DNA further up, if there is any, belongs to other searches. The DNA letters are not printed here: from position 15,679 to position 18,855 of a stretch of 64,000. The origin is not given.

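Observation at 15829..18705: Canonical type-I dockerin on a PKD/Ca-repeat surface protein, with a two-cohesin partner 20 kb away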

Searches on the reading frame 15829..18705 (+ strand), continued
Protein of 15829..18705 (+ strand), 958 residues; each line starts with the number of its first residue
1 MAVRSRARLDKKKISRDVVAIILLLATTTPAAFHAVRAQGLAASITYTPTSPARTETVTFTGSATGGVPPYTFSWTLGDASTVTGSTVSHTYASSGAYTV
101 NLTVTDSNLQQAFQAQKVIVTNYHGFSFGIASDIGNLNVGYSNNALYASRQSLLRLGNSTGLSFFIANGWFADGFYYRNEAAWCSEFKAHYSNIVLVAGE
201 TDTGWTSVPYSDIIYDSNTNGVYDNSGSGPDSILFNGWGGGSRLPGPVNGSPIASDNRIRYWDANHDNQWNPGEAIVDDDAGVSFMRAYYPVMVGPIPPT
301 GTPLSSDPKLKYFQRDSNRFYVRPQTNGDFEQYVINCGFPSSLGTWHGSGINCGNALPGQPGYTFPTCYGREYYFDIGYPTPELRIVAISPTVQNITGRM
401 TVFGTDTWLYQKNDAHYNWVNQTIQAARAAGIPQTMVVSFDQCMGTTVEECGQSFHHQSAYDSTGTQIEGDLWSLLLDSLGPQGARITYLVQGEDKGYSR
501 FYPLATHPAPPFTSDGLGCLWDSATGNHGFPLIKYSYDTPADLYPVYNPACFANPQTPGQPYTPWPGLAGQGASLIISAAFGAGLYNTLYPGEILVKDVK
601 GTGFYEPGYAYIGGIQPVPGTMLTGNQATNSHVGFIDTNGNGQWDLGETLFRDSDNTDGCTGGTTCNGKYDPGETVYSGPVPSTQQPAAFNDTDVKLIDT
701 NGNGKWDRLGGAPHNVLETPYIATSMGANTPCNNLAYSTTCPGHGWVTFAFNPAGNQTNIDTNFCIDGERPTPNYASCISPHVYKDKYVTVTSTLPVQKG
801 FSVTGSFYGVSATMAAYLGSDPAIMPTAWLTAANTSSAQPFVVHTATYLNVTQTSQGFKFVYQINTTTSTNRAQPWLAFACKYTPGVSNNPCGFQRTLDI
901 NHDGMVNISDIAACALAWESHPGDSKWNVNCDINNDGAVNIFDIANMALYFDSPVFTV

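Call 37: search_protein_families(library=pfam, proteins=[P0134, P0174, P0178, P0180, P0192, P0195, P0199, P0210, P0218, P0185], max_evalue=0.01)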
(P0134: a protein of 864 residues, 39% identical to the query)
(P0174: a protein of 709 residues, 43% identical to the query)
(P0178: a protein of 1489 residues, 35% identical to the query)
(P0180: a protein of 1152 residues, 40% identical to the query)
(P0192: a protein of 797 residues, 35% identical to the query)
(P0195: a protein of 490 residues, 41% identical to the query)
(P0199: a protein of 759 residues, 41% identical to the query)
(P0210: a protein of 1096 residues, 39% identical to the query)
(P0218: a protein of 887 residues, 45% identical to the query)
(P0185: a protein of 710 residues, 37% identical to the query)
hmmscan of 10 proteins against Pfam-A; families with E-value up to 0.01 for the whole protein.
P0134 (864 aa): 0 families

P0174 (709 aa): 1 family
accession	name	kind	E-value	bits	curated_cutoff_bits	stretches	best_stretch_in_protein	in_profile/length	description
PF20009.4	GEVED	-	0.00025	22.2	24.4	0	596-611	6-16/78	GEVED domain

P0178 (1489 aa): 3 families
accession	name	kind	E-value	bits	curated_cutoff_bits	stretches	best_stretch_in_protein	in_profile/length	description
PF00404.24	Dockerin_1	-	1.5e-06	28.8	22.9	1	1431-1483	1-54/57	Dockerin type I domain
PF13088.12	BNR_2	-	1.1e-05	25.4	31.4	1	1181-1274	9-105/277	BNR repeat-like domain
PF07494.17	Reg_prop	-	8e-05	22.8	20.4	0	1220-1231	9-20/24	Two component regulator propeller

P0180 (1152 aa): 1 family
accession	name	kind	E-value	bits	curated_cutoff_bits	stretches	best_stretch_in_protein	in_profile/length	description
PF00404.24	Dockerin_1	-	5.9e-07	30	22.9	1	1092-1134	1-43/57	Dockerin type I domain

P0192 (797 aa): 3 families
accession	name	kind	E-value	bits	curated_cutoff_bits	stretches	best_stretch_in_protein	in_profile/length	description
PF00149.33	Metallophos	-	9.4e-22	78.8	21.5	2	421-614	1-191/191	Calcineurin-like phosphoesterase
PF18911.6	PKD_4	-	7.8e-09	35.9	27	1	358-404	30-76/85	PKD domain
PF00801.26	PKD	-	3e-08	34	23.5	1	349-401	16-70/80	PKD domain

P0195 (490 aa): 2 families
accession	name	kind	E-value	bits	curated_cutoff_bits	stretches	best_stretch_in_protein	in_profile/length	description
PF00149.33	Metallophos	-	6e-12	46.8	21.5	1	38-241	7-191/191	Calcineurin-like phosphoesterase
PF14008.11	Metallophos_C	-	0.00069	20.6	23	1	272-333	1-62/63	Iron/zinc purple acid phosphatase-like protein C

P0199 (759 aa): 13 families
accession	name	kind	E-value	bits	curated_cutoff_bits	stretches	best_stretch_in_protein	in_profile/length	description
PF18911.6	PKD_4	-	5e-31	107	27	2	397-466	12-84/85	PKD domain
PF00801.26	PKD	-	7.4e-26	90.4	23.5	2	393-464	3-78/80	PKD domain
PF13927.12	Ig_3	-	4.2e-10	40.4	30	2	392-452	4-62/78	Immunoglobulin domain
PF00149.33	Metallophos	-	5.6e-10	40.4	21.5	1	68-265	30-191/191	Calcineurin-like phosphoesterase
PF07679.22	I-set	-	8e-10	39.1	23.7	0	718-756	53-90/90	Immunoglobulin I-set domain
PF00047.31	ig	-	4.8e-06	27.2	21.8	0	400-448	6-54/81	Immunoglobulin domain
PF06832.18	BiPBP_C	-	0.00015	22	26.8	0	474-544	21-88/90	Penicillin-Binding Protein C-terminus Family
PF16403.11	Bact_surface_Ig-like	-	0.00049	20.5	27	0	522-550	43-71/71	Bacterial surface protein, Ig-like domain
PF15418.12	DUF4625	-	0.00074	20.2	27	0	523-550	103-130/131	Domain of unknown function (DUF4625)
PF13573.12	SprB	-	0.0033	17.4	28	1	409-425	19-35/37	SprB repeat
PF19077.6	Big_13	-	0.0045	17.9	27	0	486-550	38-100/102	Bacterial Ig-like domain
PF05345.18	He_PIG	-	0.0066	17.3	24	1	476-550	21-95/96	Putative Ig domain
PF21568.3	AIMA-like_N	-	0.0082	17.1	27.8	0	395-436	14-55/104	1,3-alpha-isomaltosidase-like, N-terminal domain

P0210 (1096 aa): 5 families
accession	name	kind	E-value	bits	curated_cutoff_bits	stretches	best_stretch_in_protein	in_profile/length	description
PF18911.6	PKD_4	-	5.1e-26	91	27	2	418-489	4-78/85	PKD domain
PF00801.26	PKD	-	1.7e-22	79.6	23.5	2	701-774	3-78/80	PKD domain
PF13927.12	Ig_3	-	1.1e-05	26.2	30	0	418-481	2-63/78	Immunoglobulin domain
PF13573.12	SprB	-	0.0014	18.7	28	0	719-735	19-35/37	SprB repeat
PF00149.33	Metallophos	-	0.0099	16.8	21.5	0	65-285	7-188/191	Calcineurin-like phosphoesterase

P0218 (887 aa): 3 families
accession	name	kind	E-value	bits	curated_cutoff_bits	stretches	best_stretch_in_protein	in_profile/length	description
PF05048.19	NosD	-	4.8e-22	78.9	23.6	2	377-572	10-212/212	Periplasmic copper-binding protein (NosD)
PF13229.12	Beta_helix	-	1.1e-12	48.3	25.9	2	351-490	13-156/158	Right handed beta helix region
PF00041.27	fn3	-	1.2e-06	29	25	1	627-690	6-71/84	Fibronectin type III domain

P0185 (710 aa): 0 families

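Call 49: predict_structure(alignment_id=A2)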
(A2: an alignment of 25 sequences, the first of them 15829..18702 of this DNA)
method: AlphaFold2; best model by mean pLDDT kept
length: 958 residues; sequences in the alignment: 25
mean_pLDDT: 62.0   pTM: 0.60
mean pLDDT of the five models: 62.0, 60.6, 56.7, 54.8, 49.2
residues with pLDDT >= 90: 25; 70-90: 321; 50-70: 334; < 50: 278
segments of 3 or more residues with pLDDT < 50: 1-39, 51-57, 86-97, 113-121, 139-143, 174-176, 358-364, 445-466, 479-485, 507-546, 554-570, 586-593, 613-615, 625-631, 656-659, 661-665, 704-741, 781-783, 794-799, 819-824, 838-840, 843-847, 869-873
pLDDT, mean of each block of 10 residues (from residue 1): 31 30 32 42 53 48 55 60 52 47 59 48 73 67 58 78 83 53 76 81 67 89 81 80 81 89 88 84 78 74 89 85 72 68 73 58 58 79 83 64 61 80 79 79 42 34 42 63 57 64 51 40 42 44 48 42 39 65 50 61 69 54 51 72 71 53 57 55 67 63 44 33 34 34 74 67 67 58 53 46 63 59 53 54 48 59 62 63 61 74 81 87 84 82 82 67
secondary structure, 60 per line:
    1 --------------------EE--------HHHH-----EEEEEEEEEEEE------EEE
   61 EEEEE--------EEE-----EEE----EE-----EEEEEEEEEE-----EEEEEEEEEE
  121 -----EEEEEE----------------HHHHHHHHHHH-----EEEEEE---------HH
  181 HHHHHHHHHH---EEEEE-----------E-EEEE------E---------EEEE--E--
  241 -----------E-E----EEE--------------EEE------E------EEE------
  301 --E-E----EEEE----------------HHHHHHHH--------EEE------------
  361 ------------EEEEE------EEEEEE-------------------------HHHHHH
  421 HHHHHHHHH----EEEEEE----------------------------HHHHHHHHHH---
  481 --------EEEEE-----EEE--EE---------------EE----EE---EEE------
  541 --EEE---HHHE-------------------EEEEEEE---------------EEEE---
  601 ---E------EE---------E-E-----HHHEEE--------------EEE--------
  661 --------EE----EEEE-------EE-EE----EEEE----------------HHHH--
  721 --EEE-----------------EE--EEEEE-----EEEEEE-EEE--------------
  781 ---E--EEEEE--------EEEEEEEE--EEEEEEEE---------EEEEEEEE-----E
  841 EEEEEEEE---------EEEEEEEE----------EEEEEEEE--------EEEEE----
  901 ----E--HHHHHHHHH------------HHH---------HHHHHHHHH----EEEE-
elements in order (helices of 4 or more, strands of 3 or more residues): H31-34 E40-51 E58-65 E74-76 E82-84 E96-105 E111-120 E126-131 H148-158 E164-169 H179-190 E194-198 E212-215 E232-235 E259-261 E276-278 E292-294 E310-313 H330-337 E346-348 E373-377 E384-389 H415-429 E434-439 H468-477 E489-493 E499-501 E532-534 E543-545 E572-578 E594-597 E633-635 E650-652 E675-678 E695-698 H715-718 E723-725 E747-751 E757-762 E764-766 E787-791 E800-807 E810-817 E827-834 E840-848 E858-865 E876-883 E892-896 H908-916 H941-949 E954-957
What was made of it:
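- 18181..18513 (+): Beta-sandwich domain directly before the dockerin (aa ~785-895). Possibly X-module-like, unresolved. Eight strands in the model (call 49).
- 18523..18687 (+): Dockerin: two 22-residue Ca-loop plus helix repeats (aa 899-920 and 932-953), joined by the linker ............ Helices 908-916 and 941-949 at pLDDT 81-87 (call 49).
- Closest known: Type II cohesin / X-dockerin anchoring pair of clostridial cellulosomes. Same: A beta-sandwich precedes the dockerin (call 49).
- Two helices predicted at pLDDT 81-87 (call 49).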

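Call 51: fold_search(model_id=the predicted structure, library=pdb)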
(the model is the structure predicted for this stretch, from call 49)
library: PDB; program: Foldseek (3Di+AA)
matches with E <= 10: 535; with E <= 0.001: 0
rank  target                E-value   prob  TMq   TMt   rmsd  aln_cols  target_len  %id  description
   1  3wno_A                4.5e-03  0.16  0.12  0.15  27.5       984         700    9  D308A mutant of Bacillus circulans T-3040 cycloisomaltooligosaccharide glucanotransferase complexed with cycloisomalto (released 2014-02-05)
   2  4fl4_L                5.9e-03  0.87  0.09  0.23  20.4       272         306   14  Scaffoldin conformation and dynamics revealed by a ternary complex from the Clostridium thermocellum cellulosome (released 2012-06-27)
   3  3kcp_A                6.9e-03  0.82  0.07  0.20  26.4       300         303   13  Crystal structure of interacting Clostridium thermocellum multimodular components (released 2010-02-09)
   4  4fl4_I                1.0e-02  0.91  0.08  0.22  17.2       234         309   14  Scaffoldin conformation and dynamics revealed by a ternary complex from the Clostridium thermocellum cellulosome (released 2012-06-27)
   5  5jvk_A                1.6e-02  0.44  0.06  0.10  16.4       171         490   16  Structural insights into a family 39 glycoside hydrolase from the gut symbiont Bacteroides cellulosilyticus WH2. (released 2016-12-07)
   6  4fl4_C                1.8e-02  0.77  0.09  0.23  20.6       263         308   14  Scaffoldin conformation and dynamics revealed by a ternary complex from the Clostridium thermocellum cellulosome (released 2012-06-27)
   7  4wi0_B                4.6e-02  0.89  0.07  0.35  15.0       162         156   20  Crystal structure of Coh3ScaB-XDoc_M2ScaA complex: A C-terminal interface mutant of type II Cohesin-X-Dockerin complex (released 2015-10-07)
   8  3wnp_A                4.6e-02  0.08  0.12  0.15  27.7       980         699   10  D308A, F268V, D469Y, A513V, and Y515S quintuple mutant of Bacillus circulans T-3040 cycloisomaltooligosaccharide gluca (released 2014-02-05)
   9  3wnl_A                5.1e-02  0.08  0.12  0.15  27.4       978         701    9  D308A mutant of Bacillus circulans T-3040 cycloisomaltooligosaccharide glucanotransferase complexed with isomaltohexao (released 2014-02-05)
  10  3wnn_A                5.4e-02  0.12  0.10  0.12  19.9       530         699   11  D308A mutant of Bacillus circulans T-3040 cycloisomaltooligosaccharide glucanotransferase complexed with isomaltooctao (released 2014-02-05)
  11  4u3s_B                6.3e-02  0.92  0.08  0.40   9.4       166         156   13  Crystal structure of Coh3ScaB-XDoc_M1ScaA complex: A N-terminal interface mutant of type II Cohesin-X-Dockerin complex (released 2015-07-29)
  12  5zqx_C                6.3e-02  0.16  0.07  0.10  16.8       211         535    8  Crystal structure of beta-xylosidase mutant (E186Q) from Bacillus pumilus (released 2018-05-30)
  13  3wnn_B                6.7e-02  0.12  0.09  0.12  18.8       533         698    9  D308A mutant of Bacillus circulans T-3040 cycloisomaltooligosaccharide glucanotransferase complexed with isomaltooctao (released 2014-02-05)
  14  7k1r_B                7.0e-02  0.15  0.06  0.10  14.2       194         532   12  X-ray Structure of an Enterobacter GH43 Beta-Xylosidase: EcXyl43 F507A mutant (released 2021-11-10)
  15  5axg_B                7.0e-02  0.13  0.10  0.13  18.6       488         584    9  Crystal structure of thermophilic dextranase from Thermoanaerobacter pseudethanolicus (released 2015-11-11)
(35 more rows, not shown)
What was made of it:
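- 18181..18513 (+): Foldseek gives local hits to X-module-plus-dockerin chains, probability 0.8-0.93 but E 0.006-0.16 (call 51).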

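Call 52: search_solved_structures(query=A2, max_evalue=1, show_alignments=2)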
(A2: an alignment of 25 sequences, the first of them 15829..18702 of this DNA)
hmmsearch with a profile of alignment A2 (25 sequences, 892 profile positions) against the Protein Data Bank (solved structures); distinct sequences matched with E-value up to 1: 7.
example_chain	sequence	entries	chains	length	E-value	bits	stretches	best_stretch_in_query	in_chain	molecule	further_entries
4u3s_B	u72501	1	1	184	6.1e-05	24.8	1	753-887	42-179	Cellulosomal scaffoldin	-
4wi0_B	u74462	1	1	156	8e-05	24.4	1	756-885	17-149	Cellulosomal scaffoldin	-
2b59_B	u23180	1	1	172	0.00013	23.7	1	774-885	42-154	Cellulosomal scaffolding protein A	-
3kcp_A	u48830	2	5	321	0.00044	21.9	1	773-885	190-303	Cellulosomal-scaffolding protein A | Cellulosome anchoring protein cohesin region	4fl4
5g5d_B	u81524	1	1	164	0.00047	21.8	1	774-885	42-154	CELLULOSOMAL-SCAFFOLDING PROTEIN A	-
2y3n_B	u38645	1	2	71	0.0093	17.5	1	832-887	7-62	CELLULOSOMAL FAMILY-48 PROCESSIVE GLYCOSIDE HYDROLASE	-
5k39_B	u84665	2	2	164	0.012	17.2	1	835-886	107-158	Dockerin module from a protein of unknown function | Ig domain protein group 2 domain protein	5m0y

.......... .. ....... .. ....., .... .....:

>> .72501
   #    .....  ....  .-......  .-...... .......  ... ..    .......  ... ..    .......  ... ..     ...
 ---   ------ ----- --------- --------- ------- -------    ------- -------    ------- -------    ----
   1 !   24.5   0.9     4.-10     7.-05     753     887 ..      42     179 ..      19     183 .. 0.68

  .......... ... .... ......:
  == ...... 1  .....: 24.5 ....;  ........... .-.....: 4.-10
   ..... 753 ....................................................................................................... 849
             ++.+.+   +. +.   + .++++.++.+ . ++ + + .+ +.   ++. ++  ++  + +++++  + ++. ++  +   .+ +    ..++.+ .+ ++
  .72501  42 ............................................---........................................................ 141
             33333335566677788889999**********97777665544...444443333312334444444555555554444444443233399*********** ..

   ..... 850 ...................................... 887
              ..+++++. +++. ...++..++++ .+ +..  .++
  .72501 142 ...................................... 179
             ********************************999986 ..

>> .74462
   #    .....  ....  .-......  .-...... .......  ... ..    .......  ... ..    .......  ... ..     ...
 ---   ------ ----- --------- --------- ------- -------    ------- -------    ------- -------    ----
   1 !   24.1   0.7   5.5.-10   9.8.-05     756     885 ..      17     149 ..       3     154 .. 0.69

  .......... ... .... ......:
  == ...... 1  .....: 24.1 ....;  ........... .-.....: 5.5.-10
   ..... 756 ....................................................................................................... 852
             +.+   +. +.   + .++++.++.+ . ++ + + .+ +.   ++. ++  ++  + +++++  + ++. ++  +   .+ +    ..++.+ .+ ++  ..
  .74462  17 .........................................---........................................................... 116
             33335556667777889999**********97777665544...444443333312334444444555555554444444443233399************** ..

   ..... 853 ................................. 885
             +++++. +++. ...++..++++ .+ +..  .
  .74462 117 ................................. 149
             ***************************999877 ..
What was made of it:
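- Tried and rejected: The family profile and Foldseek hit X-dockerin chains (calls 51, 52). The A2 profile against PDB found only dockerin-containing chains (call 52).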
